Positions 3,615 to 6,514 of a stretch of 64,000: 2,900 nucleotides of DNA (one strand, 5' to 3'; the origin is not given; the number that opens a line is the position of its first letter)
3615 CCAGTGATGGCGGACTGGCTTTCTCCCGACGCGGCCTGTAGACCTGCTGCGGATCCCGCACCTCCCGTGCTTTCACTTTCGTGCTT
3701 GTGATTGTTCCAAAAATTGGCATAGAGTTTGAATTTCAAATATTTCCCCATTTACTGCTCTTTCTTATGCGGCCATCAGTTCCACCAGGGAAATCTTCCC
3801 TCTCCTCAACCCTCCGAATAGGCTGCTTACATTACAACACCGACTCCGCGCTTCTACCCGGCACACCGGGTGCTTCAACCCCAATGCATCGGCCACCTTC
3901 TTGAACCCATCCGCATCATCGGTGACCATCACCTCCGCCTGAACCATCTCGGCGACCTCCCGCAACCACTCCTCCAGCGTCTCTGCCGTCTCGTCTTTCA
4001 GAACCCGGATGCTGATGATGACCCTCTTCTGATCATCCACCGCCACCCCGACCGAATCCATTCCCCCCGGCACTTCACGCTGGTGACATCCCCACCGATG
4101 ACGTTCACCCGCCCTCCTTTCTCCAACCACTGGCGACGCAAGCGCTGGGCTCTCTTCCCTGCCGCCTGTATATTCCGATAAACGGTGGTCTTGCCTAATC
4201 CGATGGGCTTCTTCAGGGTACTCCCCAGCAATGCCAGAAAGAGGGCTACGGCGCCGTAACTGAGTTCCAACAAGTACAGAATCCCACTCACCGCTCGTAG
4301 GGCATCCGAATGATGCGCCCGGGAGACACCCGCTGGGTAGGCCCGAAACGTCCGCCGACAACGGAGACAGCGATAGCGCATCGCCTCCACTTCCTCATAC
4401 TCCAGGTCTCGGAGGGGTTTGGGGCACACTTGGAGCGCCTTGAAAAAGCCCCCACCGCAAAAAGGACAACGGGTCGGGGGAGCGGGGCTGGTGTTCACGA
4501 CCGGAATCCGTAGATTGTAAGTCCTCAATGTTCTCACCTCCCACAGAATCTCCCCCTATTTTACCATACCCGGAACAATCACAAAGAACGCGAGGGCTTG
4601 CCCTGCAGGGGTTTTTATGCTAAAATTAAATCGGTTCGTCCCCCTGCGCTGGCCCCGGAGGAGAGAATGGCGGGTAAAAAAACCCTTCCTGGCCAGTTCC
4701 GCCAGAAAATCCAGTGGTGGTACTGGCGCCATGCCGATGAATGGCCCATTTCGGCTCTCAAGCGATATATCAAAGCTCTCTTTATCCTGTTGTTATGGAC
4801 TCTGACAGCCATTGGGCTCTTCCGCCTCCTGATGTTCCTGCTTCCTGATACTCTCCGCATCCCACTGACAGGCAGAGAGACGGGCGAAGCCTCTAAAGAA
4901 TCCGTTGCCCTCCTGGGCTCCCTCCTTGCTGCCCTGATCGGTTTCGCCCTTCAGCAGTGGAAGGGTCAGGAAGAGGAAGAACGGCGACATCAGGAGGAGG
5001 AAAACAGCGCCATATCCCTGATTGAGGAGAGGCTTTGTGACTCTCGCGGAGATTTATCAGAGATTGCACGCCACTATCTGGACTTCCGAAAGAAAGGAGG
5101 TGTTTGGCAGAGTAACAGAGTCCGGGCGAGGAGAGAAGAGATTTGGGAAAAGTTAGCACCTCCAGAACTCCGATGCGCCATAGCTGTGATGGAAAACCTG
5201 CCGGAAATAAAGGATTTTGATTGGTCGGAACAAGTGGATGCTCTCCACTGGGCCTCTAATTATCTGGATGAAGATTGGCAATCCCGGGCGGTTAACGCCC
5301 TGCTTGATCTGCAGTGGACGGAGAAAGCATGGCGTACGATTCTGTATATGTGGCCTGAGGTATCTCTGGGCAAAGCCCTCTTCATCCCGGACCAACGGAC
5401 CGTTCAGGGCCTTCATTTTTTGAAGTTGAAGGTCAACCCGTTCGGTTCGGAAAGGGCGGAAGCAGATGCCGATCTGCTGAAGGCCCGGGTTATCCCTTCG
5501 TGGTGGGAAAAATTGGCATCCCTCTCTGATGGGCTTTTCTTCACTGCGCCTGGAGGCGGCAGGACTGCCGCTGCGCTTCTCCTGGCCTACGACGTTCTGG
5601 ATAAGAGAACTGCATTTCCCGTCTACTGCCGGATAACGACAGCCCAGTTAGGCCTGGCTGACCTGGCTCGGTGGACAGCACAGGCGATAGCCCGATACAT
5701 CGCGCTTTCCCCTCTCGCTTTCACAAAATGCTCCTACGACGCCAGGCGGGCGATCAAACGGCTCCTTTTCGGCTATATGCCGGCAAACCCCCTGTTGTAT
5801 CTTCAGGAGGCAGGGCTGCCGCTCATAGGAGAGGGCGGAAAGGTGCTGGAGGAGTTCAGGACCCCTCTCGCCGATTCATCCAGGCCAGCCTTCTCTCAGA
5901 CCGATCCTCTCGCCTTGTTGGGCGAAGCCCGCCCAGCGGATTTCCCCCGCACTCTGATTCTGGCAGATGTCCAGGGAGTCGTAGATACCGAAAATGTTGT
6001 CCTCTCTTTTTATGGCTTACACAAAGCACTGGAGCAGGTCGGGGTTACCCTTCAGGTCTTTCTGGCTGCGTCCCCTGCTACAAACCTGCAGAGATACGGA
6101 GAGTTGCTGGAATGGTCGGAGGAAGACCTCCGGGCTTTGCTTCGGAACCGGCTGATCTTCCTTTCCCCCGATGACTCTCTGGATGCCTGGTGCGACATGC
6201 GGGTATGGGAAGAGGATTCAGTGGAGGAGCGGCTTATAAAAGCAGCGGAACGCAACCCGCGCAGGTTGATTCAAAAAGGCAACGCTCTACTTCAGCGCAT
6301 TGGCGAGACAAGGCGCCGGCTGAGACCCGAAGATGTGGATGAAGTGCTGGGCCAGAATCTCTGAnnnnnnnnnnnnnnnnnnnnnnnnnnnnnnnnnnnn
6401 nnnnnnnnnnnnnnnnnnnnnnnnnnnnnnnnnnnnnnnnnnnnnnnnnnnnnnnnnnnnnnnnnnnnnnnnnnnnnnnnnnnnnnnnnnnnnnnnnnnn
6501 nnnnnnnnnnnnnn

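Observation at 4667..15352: Seven-gene plus-strand array combining a three-paralog NTPase set, two STAND NTPases, a GNAT and an RRE-containing radical-SAM/SPASM enzyme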

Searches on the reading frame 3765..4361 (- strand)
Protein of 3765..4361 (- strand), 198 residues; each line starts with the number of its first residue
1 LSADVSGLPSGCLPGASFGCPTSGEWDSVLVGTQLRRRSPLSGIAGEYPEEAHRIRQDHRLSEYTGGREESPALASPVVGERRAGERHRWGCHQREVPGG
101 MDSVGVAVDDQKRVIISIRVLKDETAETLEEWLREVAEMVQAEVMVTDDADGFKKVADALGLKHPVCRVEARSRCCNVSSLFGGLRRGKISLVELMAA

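Call 4: search_protein_families(library=pfam, proteins=[window:3765-4361:-], max_evalue=0.01)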
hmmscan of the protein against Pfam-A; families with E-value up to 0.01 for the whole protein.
window:3765-4361:- (198 aa): 0 families

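Call 6: search_protein_families(library=ncbifam, proteins=[window:3765-4361:-], max_evalue=0.01)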
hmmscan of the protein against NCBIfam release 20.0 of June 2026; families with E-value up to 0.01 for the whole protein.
window:3765-4361:- (198 aa): 1 family
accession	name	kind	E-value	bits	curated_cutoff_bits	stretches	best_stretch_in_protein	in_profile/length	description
NF033547.1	transpos_IS1595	equivalog_domain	5.2e-06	26.5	75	1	83-170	79-163/215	IS1595 family transposase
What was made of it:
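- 3765..4537 (-): Flank, not part of the cassette: frameshifted IS1595-like transposase remnant. NCBIfam IS1595 at 26.5 bits, cut-off 75 (call 6).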

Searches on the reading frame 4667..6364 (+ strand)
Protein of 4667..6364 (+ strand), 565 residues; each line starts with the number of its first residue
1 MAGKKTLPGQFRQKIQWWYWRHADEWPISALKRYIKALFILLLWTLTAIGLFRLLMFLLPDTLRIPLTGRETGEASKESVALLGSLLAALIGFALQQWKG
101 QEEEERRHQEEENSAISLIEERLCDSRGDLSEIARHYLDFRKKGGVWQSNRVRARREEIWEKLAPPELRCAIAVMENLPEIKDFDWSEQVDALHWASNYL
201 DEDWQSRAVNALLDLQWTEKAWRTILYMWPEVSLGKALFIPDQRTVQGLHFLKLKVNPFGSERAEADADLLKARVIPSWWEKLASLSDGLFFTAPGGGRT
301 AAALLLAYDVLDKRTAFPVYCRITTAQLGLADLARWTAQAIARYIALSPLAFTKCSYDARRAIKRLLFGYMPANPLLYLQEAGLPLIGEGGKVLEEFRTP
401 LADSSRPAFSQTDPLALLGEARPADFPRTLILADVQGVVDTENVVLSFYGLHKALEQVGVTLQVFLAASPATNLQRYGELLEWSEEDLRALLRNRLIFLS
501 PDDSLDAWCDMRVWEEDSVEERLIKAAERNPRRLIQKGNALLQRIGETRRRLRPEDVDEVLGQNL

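Call 4: search_protein_families(library=pfam, proteins=[window:4667-6364:+], max_evalue=0.01)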
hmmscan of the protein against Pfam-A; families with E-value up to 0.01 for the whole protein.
window:4667-6364:+ (565 aa): 0 families

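Call 5: search_protein_families(library=padloc, proteins=[window:4667-6364:+], max_evalue=0.01)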
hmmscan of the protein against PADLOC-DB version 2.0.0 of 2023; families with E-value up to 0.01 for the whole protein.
window:4667-6364:+ (565 aa): 0 families

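Call 6: search_protein_families(library=ncbifam, proteins=[window:4667-6364:+], max_evalue=0.01)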
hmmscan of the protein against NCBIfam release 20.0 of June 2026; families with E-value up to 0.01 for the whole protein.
window:4667-6364:+ (565 aa): 2 families
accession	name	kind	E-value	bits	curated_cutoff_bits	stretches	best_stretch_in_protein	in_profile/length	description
NF047389.1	ATPase_Sll1717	subfamily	0.0035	16.5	75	1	475-561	252-346/454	P-loop ATPase, Sll1717 family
NF053860.1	DS41_1_antiphage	equivalog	0.0035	16.4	370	1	481-537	285-341/448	anti-phage protein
